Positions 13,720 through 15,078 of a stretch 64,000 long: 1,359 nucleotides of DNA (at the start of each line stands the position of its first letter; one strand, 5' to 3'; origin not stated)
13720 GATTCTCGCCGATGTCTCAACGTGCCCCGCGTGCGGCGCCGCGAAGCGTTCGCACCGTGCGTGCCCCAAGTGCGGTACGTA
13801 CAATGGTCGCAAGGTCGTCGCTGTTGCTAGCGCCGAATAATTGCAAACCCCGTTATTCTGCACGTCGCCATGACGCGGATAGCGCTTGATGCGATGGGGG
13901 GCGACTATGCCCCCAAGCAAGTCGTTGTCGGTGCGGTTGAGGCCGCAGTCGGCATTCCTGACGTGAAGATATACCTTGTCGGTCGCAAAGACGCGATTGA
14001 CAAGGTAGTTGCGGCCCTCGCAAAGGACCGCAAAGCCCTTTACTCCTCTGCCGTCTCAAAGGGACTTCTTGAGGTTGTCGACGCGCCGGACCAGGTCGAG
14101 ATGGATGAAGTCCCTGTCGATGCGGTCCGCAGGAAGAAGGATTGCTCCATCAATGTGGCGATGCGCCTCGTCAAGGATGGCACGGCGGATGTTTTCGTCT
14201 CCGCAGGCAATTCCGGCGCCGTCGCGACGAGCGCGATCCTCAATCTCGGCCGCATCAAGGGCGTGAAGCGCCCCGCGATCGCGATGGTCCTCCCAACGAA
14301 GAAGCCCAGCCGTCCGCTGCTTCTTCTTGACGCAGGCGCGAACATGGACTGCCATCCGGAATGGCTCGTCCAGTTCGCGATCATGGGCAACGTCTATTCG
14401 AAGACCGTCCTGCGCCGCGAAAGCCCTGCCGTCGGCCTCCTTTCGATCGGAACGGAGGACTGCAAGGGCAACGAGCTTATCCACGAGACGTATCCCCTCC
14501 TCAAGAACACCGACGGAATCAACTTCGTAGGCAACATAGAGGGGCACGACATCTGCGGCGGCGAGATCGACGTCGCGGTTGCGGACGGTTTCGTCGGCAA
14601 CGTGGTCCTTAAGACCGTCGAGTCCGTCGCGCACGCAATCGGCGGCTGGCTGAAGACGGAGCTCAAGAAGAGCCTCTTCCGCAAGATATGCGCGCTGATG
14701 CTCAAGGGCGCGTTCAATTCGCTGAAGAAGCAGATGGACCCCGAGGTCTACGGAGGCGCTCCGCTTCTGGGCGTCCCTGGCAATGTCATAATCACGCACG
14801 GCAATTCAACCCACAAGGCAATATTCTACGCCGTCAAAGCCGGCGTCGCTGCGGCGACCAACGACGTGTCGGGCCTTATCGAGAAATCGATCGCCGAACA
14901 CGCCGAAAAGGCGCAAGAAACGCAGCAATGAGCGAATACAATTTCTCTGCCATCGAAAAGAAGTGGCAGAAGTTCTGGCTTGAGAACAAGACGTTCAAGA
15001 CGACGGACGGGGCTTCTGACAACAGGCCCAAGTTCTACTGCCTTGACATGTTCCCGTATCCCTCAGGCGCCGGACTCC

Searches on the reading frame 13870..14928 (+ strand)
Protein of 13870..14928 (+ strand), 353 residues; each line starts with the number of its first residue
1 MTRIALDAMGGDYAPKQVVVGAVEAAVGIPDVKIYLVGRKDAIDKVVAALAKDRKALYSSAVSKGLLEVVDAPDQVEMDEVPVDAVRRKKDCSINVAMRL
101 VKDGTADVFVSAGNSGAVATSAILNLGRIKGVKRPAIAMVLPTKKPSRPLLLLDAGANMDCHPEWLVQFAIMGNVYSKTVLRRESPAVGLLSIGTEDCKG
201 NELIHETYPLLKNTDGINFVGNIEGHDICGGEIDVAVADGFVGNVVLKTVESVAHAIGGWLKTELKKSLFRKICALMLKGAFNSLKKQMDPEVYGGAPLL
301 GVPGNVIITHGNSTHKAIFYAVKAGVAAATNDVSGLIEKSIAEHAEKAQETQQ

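Call 32: search_protein_families(library=pfam, proteins=[window:13870-14928:+], max_evalue=0.001)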
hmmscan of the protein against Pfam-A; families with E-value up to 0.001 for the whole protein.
window:13870-14928:+ (353 aa): 1 family
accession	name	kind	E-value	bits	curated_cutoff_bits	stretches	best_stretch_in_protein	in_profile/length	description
PF02504.20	FA_synthesis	-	3.3e-108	362.1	29.1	1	3-334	2-322/324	Fatty acid synthesis protein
